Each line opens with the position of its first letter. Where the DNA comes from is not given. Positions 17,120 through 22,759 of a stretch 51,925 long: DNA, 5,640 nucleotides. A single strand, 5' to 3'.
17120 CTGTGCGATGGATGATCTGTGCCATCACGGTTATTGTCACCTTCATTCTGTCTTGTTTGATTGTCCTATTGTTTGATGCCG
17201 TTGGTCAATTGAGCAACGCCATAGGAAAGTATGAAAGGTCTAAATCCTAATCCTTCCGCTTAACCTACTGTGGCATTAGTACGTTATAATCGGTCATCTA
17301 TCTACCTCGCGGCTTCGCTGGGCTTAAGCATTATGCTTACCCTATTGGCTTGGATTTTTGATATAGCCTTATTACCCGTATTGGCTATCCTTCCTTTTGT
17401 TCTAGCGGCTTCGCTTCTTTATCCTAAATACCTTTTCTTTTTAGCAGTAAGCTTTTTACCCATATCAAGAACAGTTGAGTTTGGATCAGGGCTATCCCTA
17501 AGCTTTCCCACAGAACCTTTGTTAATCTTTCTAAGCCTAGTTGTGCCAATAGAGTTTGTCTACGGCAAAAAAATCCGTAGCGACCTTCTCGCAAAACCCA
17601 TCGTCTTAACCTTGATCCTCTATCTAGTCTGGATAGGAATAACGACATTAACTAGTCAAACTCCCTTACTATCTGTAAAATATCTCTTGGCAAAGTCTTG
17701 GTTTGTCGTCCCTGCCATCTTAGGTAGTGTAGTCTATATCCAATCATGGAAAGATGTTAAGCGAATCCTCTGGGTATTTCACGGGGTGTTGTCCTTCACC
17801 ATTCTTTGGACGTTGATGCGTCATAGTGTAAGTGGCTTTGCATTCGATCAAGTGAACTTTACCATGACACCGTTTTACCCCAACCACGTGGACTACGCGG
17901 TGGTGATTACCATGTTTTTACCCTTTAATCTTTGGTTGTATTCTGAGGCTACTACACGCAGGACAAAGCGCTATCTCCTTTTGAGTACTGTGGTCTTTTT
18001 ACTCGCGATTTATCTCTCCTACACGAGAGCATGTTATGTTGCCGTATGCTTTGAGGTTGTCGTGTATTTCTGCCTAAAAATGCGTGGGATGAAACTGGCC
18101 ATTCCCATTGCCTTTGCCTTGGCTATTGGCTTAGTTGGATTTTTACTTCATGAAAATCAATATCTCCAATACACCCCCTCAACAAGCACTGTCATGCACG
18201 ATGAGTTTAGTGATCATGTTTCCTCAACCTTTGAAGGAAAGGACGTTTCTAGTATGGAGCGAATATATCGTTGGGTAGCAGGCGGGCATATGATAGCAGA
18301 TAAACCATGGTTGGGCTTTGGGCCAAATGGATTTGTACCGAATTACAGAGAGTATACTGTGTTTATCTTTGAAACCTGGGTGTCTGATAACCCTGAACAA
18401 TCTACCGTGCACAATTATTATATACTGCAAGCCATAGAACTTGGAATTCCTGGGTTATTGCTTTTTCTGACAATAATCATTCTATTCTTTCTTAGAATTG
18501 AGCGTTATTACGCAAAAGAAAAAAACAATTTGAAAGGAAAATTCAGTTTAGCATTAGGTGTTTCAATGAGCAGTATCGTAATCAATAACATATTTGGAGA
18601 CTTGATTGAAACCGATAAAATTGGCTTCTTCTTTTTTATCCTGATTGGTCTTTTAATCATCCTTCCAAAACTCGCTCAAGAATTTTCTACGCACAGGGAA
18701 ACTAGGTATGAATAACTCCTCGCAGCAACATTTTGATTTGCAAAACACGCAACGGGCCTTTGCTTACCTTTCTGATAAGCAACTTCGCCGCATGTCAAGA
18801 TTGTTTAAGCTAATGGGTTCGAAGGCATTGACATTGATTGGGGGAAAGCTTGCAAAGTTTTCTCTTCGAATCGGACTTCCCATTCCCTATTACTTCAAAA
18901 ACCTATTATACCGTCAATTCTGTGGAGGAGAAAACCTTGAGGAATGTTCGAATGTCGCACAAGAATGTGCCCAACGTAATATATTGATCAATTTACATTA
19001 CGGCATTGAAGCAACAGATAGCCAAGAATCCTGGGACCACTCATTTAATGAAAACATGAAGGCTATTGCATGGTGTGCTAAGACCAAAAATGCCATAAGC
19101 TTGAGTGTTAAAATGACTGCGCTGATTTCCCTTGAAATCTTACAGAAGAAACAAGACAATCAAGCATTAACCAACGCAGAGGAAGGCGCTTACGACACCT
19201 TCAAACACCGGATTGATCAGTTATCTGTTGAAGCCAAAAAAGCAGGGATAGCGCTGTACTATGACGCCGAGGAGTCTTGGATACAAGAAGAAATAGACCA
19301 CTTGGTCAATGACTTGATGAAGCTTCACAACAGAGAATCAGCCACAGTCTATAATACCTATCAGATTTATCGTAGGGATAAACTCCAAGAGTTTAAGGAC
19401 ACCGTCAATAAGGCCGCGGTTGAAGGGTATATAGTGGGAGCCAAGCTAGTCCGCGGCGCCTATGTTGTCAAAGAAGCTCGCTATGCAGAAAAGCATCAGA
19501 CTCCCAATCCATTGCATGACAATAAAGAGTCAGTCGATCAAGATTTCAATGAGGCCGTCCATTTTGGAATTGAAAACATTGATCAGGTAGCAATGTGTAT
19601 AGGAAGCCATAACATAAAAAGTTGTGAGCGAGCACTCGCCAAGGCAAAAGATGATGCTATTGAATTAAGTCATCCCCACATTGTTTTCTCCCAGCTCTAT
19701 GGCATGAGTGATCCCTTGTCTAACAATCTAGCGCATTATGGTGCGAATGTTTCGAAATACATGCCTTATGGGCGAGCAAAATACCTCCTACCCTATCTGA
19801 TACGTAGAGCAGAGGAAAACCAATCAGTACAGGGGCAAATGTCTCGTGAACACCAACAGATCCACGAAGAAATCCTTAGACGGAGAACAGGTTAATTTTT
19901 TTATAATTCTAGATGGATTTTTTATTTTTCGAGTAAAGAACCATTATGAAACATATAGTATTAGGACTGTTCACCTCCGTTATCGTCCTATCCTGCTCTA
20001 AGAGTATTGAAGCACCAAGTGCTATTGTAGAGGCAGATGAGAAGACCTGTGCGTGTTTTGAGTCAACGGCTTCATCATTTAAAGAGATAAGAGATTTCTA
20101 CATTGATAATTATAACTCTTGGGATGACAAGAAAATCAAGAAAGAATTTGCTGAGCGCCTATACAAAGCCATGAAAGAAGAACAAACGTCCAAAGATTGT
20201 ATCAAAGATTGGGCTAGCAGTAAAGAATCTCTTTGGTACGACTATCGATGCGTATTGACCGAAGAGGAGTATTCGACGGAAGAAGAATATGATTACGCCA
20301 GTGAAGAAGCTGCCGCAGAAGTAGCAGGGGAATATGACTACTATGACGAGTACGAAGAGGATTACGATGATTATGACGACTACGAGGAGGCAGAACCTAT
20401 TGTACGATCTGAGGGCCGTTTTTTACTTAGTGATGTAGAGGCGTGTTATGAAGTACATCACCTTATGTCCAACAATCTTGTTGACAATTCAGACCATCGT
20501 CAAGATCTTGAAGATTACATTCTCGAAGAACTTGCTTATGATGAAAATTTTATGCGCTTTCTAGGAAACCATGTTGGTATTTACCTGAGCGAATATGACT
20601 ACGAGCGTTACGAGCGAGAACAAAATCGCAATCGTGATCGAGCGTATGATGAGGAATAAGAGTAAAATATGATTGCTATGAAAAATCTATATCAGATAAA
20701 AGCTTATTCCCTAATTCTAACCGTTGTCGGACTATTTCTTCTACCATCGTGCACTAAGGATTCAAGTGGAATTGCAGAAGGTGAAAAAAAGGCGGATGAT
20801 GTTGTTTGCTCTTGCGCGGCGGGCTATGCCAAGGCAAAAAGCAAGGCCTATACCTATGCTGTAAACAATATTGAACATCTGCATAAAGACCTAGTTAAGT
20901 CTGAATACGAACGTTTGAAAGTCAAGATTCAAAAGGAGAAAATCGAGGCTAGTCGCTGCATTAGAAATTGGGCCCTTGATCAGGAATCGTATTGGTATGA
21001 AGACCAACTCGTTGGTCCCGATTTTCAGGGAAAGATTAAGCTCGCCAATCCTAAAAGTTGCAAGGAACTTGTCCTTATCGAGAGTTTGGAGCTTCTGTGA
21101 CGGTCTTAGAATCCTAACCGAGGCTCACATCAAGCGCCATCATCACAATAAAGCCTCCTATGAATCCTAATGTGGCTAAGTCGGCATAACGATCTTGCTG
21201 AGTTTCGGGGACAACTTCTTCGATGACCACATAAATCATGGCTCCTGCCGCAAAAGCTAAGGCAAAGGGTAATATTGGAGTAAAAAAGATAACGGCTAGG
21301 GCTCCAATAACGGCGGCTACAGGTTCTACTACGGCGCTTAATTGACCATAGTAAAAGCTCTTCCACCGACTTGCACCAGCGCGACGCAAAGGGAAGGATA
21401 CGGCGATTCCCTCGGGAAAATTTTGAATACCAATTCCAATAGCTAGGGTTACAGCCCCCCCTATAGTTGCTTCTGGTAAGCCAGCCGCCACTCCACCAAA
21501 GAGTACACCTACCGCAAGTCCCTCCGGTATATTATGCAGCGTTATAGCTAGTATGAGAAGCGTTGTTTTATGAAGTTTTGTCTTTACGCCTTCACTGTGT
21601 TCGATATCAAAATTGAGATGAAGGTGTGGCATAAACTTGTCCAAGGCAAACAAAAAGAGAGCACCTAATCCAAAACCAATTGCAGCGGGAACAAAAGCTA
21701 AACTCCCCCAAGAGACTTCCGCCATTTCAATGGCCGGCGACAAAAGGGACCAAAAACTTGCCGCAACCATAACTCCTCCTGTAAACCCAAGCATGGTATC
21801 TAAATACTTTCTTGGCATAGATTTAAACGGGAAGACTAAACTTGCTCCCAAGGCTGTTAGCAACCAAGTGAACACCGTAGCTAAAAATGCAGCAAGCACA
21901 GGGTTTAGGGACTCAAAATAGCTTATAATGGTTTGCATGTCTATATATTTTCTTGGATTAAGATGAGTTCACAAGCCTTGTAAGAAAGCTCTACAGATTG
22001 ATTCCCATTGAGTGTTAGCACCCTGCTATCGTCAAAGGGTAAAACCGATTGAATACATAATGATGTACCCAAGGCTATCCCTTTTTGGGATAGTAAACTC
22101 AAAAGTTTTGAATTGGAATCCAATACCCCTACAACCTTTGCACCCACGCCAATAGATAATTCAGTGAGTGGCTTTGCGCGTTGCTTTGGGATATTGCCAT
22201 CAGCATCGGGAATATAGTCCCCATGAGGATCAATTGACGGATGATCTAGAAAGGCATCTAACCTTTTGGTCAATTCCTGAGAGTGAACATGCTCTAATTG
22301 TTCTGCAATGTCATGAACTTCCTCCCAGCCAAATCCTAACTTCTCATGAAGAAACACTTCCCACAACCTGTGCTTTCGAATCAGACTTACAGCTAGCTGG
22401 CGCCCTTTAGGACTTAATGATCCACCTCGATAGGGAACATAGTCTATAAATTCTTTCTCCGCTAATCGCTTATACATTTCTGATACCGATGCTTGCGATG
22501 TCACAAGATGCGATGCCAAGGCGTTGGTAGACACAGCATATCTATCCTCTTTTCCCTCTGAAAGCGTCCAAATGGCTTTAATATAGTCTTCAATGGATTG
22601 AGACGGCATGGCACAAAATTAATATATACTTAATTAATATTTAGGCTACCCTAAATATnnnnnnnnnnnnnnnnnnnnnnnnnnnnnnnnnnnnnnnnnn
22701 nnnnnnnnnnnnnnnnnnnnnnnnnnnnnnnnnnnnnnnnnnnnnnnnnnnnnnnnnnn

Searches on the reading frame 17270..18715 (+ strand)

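Call 6: search_protein_families(library=pfam, proteins=[window:17270-18715:+], max_evalue=0.001)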
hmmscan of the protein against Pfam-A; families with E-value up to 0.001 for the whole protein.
window:17270-18715:+ (481 aa): 1 family
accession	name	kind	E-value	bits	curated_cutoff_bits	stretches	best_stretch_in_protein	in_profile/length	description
PF04932.20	Wzy_C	-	3.3e-19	69.6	31.7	1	239-400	2-149/149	O-Antigen ligase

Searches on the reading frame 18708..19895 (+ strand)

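Call 6: search_protein_families(library=pfam, proteins=[window:18708-19895:+], max_evalue=0.001)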
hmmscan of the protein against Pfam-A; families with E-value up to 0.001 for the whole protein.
window:18708-19895:+ (395 aa): 1 family
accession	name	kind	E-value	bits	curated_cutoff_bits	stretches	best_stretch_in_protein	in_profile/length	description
PF01619.24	Pro_dh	-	3.6e-62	210.9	27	1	84-380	5-278/278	Proline dehydrogenase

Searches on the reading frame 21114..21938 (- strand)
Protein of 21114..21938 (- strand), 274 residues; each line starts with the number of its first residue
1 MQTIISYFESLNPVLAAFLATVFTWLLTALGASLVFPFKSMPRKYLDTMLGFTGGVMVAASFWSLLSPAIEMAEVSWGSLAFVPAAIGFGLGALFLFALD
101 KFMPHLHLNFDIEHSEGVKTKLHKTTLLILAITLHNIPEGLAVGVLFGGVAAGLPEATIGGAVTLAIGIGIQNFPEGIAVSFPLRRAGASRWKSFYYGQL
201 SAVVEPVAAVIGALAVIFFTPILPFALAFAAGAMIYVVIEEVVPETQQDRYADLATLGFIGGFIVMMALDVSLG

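Call 6: search_protein_families(library=pfam, proteins=[window:21114-21938:-], max_evalue=0.001)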
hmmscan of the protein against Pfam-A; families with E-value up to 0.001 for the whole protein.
window:21114-21938:- (274 aa): 1 family
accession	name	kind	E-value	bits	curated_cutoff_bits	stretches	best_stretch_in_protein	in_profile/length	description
PF02535.28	Zip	-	9.5e-22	78.1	35.1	2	125-269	178-322/323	ZIP Zinc transporter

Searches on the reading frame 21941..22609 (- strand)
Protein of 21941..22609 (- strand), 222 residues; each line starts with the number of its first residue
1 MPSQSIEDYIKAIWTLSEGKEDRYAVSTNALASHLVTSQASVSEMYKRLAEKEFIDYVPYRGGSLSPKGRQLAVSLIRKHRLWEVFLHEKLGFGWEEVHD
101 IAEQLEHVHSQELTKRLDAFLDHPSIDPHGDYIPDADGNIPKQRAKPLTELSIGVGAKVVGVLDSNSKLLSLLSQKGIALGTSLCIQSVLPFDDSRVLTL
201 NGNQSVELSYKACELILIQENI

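Call 6: search_protein_families(library=pfam, proteins=[window:21941-22609:-], max_evalue=0.001)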
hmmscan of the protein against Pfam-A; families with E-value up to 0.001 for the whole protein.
window:21941-22609:- (222 aa): 4 families
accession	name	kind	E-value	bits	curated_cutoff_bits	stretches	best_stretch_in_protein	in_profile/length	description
PF02742.21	Fe_dep_repr_C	-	1.2e-29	102.5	27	1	67-135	2-70/70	Iron dependent repressor, metal binding and dimerisation domain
PF01325.25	Fe_dep_repress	-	1.1e-14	54.7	26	1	3-62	3-59/60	Iron dependent repressor, N-terminal DNA binding domain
PF04023.20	FeoA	-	5.1e-08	33.3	23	1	147-219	2-73/74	FeoA domain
PF01047.28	MarR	-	0.00032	21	24.6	0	27-56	19-48/59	MarR family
